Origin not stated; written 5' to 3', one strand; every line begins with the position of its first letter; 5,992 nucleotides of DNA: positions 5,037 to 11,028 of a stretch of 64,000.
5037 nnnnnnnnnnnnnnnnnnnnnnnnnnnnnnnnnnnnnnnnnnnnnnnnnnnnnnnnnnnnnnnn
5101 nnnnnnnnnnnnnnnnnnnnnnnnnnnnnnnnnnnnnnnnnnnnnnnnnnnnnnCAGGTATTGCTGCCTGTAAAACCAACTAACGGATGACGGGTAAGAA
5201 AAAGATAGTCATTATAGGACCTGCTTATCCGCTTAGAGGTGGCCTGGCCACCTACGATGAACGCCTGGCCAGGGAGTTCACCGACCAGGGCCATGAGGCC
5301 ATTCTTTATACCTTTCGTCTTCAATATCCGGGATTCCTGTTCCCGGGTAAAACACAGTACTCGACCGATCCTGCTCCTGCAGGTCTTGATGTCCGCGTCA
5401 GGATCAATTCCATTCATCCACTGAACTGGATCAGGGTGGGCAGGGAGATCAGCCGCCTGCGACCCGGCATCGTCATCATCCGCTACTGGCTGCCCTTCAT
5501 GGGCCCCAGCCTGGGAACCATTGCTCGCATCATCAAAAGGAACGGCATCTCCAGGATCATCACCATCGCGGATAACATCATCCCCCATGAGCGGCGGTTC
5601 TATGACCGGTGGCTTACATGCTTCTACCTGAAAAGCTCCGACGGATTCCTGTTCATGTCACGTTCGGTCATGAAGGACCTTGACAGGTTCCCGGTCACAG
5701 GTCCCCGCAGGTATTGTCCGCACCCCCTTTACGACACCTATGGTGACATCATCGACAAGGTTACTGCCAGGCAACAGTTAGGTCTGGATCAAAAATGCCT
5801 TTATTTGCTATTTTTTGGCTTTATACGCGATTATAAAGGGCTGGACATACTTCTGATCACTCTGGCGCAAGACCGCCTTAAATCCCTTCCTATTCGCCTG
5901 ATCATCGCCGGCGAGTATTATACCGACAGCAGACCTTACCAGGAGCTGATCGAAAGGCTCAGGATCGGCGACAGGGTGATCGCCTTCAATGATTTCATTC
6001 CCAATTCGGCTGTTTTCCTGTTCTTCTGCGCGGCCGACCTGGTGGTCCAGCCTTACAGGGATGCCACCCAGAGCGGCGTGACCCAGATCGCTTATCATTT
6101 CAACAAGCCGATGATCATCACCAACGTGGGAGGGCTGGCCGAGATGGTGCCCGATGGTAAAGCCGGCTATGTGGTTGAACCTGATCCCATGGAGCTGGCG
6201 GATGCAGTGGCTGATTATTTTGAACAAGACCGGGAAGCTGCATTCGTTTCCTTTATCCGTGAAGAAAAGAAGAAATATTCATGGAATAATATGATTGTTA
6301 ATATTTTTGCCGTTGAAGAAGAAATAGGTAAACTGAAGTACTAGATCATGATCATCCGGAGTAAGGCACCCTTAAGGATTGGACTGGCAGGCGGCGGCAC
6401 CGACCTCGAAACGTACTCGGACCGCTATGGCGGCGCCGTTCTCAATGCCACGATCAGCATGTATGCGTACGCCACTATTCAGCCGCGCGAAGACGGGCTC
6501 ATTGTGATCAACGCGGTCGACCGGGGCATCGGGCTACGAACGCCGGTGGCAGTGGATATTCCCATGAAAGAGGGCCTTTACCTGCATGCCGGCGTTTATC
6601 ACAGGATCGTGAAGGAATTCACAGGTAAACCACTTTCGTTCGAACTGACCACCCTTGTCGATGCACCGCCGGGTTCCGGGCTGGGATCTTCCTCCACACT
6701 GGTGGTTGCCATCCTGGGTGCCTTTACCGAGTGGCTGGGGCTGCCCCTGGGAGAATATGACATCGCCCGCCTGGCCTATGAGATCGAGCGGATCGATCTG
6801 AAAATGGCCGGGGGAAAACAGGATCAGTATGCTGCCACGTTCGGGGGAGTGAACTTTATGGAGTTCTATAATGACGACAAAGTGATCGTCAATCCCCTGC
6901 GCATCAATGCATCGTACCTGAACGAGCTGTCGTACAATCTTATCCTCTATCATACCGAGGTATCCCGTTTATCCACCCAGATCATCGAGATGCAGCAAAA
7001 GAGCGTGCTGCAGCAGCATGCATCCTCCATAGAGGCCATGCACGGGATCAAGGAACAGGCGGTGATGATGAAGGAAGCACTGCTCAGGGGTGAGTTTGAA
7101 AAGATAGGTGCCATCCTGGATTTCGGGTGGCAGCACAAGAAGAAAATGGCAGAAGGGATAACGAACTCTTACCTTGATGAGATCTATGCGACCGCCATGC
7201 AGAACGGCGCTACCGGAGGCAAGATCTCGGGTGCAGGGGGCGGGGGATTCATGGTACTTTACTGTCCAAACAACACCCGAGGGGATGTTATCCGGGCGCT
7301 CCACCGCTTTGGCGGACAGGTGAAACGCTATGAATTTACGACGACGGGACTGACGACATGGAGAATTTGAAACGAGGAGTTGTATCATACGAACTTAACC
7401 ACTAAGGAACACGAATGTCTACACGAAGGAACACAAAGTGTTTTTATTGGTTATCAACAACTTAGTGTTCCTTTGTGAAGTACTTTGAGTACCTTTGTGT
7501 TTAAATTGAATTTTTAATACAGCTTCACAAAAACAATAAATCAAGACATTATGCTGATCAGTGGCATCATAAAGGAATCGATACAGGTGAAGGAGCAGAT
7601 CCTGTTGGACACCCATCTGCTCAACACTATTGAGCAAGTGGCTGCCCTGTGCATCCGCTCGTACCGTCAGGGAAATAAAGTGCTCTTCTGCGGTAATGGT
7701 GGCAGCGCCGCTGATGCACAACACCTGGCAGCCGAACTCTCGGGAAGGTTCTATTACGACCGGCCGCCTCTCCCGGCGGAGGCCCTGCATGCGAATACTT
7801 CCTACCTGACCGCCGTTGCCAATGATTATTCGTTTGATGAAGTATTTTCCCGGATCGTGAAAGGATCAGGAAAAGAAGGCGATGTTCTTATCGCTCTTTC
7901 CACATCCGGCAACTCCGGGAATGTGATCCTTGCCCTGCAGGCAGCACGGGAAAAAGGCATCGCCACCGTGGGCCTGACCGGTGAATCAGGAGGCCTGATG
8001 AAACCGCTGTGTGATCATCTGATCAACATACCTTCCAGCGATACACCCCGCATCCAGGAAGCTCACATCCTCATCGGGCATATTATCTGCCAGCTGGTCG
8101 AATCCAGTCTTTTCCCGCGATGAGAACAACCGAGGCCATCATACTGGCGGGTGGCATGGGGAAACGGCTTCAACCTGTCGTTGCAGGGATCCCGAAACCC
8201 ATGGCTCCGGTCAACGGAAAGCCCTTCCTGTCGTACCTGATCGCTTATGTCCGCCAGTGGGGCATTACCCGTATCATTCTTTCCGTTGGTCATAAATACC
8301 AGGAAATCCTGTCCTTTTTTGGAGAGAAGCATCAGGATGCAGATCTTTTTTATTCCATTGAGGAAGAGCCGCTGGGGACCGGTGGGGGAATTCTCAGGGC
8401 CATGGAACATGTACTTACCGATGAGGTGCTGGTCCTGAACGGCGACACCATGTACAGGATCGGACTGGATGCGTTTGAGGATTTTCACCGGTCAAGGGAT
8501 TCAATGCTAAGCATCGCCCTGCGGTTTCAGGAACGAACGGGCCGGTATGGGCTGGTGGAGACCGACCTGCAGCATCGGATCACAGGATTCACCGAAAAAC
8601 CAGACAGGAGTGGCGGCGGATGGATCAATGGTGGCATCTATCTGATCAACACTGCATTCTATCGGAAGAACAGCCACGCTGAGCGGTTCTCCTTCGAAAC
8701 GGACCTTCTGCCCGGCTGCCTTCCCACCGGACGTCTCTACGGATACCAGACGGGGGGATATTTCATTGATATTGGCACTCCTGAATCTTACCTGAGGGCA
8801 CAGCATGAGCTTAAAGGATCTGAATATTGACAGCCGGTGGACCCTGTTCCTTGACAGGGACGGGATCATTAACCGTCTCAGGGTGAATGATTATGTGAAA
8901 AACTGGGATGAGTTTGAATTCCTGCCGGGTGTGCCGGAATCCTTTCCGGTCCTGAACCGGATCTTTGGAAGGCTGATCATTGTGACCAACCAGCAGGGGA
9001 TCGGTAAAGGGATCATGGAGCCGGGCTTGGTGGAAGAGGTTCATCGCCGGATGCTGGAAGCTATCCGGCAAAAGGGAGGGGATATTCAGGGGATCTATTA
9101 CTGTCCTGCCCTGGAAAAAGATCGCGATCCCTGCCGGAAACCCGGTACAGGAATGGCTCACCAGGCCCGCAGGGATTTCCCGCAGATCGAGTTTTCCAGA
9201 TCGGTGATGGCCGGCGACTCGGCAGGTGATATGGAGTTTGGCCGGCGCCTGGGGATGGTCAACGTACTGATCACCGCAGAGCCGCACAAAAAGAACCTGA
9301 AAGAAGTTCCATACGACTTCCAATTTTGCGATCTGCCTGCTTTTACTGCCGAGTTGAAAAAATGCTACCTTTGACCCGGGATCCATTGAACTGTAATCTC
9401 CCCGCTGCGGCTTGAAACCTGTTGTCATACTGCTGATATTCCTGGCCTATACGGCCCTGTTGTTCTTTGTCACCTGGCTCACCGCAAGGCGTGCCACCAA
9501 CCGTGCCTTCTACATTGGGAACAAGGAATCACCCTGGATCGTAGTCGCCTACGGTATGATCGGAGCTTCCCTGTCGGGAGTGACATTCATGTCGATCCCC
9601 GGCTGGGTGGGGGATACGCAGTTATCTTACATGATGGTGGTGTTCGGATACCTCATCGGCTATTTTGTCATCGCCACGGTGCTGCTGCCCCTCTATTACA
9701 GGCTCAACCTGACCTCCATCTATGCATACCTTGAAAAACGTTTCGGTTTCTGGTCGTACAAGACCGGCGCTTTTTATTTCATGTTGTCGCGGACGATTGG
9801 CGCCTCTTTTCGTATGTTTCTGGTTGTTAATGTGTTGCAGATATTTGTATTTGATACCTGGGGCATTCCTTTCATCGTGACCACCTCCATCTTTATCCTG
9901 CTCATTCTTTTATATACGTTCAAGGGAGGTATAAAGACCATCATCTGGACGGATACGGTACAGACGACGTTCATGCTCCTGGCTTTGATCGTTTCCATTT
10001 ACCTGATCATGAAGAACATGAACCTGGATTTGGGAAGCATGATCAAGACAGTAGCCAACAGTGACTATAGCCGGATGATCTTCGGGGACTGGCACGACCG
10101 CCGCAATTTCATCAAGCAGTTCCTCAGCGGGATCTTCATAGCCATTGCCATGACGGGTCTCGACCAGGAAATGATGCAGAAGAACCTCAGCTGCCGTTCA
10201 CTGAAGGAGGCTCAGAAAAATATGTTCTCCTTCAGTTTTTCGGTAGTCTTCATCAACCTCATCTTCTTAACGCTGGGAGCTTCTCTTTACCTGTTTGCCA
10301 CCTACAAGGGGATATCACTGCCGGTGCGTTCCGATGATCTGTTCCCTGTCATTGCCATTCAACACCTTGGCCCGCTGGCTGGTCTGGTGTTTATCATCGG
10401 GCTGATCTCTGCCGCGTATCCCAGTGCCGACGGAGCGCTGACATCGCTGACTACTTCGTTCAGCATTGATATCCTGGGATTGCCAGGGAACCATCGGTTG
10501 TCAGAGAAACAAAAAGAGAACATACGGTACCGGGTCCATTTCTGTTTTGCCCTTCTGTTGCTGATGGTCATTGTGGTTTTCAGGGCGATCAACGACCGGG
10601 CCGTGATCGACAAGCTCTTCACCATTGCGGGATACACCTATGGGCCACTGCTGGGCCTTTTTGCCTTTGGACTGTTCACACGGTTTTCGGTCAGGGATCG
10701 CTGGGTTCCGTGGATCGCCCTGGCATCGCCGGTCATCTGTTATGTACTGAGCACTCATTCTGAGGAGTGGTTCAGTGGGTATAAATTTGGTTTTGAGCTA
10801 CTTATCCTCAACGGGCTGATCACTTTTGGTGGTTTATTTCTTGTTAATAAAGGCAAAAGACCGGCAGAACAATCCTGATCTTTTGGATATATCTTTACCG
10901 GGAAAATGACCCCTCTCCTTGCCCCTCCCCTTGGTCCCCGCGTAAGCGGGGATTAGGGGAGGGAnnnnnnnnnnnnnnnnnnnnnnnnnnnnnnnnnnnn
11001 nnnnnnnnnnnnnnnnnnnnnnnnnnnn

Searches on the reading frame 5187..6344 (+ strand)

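Call 32: search_protein_families(library=pfam, proteins=[window:5187-6344:+], max_evalue=0.00001)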
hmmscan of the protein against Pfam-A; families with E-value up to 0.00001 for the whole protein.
window:5187-6344:+ (385 aa): 4 families
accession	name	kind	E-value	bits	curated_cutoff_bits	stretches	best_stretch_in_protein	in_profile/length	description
PF13692.12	Glyco_trans_1_4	-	8.3e-18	65.5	27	1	206-344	3-139/142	Glycosyl transferases group 1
PF00534.26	Glycos_transf_1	-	5.1e-15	55.9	26.4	1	193-348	4-159/172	Glycosyl transferases group 1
PF13579.12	Glyco_trans_4_4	-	3.1e-07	31.3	29.7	1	18-170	1-147/158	Glycosyl transferase 4-like domain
PF13439.12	Glyco_transf_4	-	3.4e-06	27.6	28.5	1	18-171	2-155/170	Glycosyltransferase Family 4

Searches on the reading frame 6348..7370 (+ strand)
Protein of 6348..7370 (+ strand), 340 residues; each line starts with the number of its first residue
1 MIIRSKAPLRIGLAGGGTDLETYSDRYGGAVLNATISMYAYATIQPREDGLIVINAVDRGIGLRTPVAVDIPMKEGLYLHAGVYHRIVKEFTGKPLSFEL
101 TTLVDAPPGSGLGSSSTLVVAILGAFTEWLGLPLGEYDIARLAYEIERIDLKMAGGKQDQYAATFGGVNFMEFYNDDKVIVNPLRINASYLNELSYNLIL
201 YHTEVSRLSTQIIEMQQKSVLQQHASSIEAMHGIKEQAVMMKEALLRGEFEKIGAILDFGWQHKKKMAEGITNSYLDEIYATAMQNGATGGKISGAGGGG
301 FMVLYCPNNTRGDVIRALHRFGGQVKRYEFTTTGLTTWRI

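Call 32: search_protein_families(library=pfam, proteins=[window:6348-7370:+], max_evalue=0.00001)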
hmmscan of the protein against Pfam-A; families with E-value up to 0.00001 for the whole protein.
window:6348-7370:+ (340 aa): 2 families
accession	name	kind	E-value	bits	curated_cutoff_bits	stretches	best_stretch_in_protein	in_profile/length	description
PF00288.32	GHMP_kinases_N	-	7.3e-19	68.2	22.3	1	84-167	7-87/87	GHMP kinases N terminal domain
PF08544.19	GHMP_kinases_C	-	5.9e-11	43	21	1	241-321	1-82/85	GHMP kinases C terminal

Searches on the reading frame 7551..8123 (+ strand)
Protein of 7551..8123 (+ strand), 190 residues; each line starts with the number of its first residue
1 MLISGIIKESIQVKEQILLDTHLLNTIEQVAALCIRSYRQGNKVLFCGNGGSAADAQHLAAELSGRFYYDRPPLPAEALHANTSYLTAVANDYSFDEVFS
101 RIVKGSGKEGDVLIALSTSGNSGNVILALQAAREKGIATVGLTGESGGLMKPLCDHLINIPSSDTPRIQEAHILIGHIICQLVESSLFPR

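Call 32: search_protein_families(library=pfam, proteins=[window:7551-8123:+], max_evalue=0.00001)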
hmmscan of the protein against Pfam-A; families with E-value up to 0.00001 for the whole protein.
window:7551-8123:+ (190 aa): 2 families
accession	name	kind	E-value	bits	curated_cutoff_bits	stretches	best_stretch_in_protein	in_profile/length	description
PF13580.11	SIS_2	-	6.9e-29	101.1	27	1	24-144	18-138/138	SIS domain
PF01380.27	SIS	-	7e-08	32.8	25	1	108-165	52-109/131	SIS domain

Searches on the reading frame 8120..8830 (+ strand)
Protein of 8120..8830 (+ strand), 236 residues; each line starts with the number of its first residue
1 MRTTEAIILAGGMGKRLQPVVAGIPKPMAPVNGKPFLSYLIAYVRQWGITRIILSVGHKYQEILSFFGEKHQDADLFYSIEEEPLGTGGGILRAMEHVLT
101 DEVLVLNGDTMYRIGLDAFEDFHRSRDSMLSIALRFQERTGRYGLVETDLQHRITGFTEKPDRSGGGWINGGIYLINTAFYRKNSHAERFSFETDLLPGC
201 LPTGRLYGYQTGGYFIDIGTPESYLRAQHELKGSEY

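Call 32: search_protein_families(library=pfam, proteins=[window:8120-8830:+], max_evalue=0.00001)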
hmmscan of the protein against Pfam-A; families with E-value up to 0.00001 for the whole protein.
window:8120-8830:+ (236 aa): 2 families
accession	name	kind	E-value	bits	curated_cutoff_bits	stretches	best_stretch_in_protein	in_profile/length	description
PF00483.29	NTP_transferase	-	2e-32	113.2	21.2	1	6-231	2-242/245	Nucleotidyl transferase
PF12804.13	NTP_transf_3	-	1.2e-14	55.2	27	1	6-112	1-98/160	MobA-like NTP transferase domain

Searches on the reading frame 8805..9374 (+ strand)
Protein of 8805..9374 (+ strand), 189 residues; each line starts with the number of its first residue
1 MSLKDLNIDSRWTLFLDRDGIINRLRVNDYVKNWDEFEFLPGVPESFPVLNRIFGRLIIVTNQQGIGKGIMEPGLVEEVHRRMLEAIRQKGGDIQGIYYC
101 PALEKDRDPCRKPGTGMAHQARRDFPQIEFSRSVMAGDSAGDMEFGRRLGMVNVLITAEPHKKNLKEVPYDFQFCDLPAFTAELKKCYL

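Call 32: search_protein_families(library=pfam, proteins=[window:8805-9374:+], max_evalue=0.00001)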
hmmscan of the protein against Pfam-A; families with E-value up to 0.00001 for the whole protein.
window:8805-9374:+ (189 aa): 2 families
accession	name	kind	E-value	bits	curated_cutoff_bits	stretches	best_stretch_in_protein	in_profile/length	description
PF08645.17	PNK3P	-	3.7e-08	33.7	22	1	21-177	11-144/161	Polynucleotide kinase 3 phosphatase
PF13242.12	Hydrolase_like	-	1e-06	29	22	1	110-162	2-54/75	HAD-hyrolase-like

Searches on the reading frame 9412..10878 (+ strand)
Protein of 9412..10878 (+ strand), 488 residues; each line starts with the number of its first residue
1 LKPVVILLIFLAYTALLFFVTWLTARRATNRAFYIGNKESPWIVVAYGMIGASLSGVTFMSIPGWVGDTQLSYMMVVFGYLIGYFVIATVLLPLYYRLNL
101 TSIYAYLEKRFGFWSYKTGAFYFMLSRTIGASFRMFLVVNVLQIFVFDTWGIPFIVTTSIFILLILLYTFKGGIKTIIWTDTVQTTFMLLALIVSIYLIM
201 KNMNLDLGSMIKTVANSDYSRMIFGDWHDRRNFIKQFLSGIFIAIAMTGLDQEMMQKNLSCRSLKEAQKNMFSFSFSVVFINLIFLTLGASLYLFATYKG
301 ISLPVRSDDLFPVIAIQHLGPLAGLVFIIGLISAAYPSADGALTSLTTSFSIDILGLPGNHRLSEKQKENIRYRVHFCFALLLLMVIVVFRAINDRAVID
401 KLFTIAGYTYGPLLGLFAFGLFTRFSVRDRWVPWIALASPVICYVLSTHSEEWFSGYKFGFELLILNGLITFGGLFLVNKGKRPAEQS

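Call 32: search_protein_families(library=pfam, proteins=[window:9412-10878:+], max_evalue=0.00001)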
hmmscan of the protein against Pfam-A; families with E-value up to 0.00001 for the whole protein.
window:9412-10878:+ (488 aa): 1 family
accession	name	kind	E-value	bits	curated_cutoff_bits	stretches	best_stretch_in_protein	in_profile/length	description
PF00474.23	SSF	-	8.5e-18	64.9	22.8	1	33-423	1-391/406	Sodium:solute symporter family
